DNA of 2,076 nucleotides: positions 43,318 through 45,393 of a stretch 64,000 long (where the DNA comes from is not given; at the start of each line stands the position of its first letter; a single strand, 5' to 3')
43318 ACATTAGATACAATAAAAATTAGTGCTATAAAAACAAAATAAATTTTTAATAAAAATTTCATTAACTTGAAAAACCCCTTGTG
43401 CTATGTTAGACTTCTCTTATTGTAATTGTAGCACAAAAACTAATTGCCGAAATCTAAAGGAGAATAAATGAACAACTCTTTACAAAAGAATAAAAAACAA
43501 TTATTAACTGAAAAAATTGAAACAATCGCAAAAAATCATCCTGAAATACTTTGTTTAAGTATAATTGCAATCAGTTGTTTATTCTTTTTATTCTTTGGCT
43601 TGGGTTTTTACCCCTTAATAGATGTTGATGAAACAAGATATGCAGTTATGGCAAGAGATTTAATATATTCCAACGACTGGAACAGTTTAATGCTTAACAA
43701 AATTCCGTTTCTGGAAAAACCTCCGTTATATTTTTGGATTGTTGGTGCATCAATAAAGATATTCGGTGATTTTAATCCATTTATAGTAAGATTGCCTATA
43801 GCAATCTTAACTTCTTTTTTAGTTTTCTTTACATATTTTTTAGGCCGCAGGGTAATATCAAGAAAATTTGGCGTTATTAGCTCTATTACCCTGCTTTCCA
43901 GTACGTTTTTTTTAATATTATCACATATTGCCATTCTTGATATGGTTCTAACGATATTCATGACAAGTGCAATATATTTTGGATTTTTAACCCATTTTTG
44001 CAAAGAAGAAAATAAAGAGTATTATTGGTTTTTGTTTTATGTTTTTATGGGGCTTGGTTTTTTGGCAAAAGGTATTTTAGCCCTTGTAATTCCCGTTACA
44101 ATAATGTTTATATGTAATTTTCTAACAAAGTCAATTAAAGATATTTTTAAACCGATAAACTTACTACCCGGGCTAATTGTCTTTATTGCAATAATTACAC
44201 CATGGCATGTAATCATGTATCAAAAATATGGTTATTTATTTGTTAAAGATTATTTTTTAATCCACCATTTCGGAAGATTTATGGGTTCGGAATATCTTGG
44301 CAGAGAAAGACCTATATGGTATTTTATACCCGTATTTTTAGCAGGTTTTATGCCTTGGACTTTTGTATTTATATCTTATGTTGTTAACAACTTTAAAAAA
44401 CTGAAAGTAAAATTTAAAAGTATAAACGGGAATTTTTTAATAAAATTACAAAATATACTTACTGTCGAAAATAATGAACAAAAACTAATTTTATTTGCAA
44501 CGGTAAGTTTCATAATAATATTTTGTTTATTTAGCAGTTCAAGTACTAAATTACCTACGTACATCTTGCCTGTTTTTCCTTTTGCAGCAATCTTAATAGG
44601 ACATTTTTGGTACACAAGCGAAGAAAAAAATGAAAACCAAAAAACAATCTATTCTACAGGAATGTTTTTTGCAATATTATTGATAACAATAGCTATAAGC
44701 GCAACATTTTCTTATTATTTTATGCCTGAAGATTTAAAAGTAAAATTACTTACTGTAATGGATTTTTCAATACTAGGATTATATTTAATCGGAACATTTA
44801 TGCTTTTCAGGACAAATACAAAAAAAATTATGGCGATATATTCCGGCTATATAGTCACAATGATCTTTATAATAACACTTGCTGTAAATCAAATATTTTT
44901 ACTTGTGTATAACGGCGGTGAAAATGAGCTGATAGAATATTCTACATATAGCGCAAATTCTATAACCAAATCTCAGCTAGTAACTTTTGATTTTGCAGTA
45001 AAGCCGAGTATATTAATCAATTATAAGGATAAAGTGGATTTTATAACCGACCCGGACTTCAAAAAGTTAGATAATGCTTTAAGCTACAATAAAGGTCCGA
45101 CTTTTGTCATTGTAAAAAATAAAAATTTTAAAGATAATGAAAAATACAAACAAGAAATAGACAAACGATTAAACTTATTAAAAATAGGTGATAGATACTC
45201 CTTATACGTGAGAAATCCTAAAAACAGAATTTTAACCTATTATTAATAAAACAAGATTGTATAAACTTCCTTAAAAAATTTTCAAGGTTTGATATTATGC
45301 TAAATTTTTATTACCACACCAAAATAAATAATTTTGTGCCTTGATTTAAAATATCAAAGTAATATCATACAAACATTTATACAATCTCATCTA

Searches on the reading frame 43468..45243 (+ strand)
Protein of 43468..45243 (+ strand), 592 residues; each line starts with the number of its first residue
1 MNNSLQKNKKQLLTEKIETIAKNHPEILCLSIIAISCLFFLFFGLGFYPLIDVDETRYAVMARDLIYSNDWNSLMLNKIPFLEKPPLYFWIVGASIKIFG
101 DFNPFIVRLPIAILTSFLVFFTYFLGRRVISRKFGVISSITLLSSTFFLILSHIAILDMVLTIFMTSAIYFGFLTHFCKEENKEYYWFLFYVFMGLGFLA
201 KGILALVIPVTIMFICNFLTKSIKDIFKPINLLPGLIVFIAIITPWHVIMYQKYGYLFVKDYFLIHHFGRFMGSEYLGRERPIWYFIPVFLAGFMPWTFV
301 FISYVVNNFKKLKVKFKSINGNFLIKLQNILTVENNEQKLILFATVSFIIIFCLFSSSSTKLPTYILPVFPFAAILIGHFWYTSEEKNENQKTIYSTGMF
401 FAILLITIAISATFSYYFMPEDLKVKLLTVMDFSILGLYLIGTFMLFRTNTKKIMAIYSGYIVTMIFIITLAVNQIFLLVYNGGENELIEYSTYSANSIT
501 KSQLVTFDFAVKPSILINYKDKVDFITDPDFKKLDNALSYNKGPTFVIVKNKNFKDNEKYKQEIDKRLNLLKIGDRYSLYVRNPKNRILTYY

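Call 3: search_protein_families(library=pfam, proteins=[window:43468-45243:+], max_evalue=0.01)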
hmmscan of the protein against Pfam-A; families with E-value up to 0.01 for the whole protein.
window:43468-45243:+ (592 aa): 2 families
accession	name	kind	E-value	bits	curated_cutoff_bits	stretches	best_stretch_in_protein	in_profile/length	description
PF13231.12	PMT_2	-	1.7e-17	64.5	26.1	1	84-246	2-157/160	Dolichyl-phosphate-mannose-protein mannosyltransferase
PF02366.24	PMT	-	4.7e-11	43.2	22.7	1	57-252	34-236/245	Dolichyl-phosphate-mannose-protein mannosyltransferase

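Call 4: search_protein_families(library=ncbifam, proteins=[window:43468-45243:+], max_evalue=0.01)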
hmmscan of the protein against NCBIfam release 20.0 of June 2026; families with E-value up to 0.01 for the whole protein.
window:43468-45243:+ (592 aa): 1 family
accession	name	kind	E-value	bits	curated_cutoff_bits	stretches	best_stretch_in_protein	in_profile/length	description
NF009784.2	PRK13279.1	equivalog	1.9e-43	148.9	567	2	34-313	11-287/539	lipid IV(A) 4-amino-4-deoxy-L-arabinosyltransferase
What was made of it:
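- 43468..45246 (+): Separate ArnT-type GT-C (592 aa) with the DETRYA............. first-loop motif. It is not a member of the array family. PMT_2 64.5 bits, PMT 43.2 bits, PRK13279 148.9 bits (calls 3, 4).
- On GT83 ArnT: PRK13279 hits only the fifth gene at 43468 (call 4).
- Checked: The fifth GT-C at 43468-45246 is ArnT-like: PMT_2 64.5 bits, PMT 43.2 bits, PRK13279 148.9 bits (calls 3, 4).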
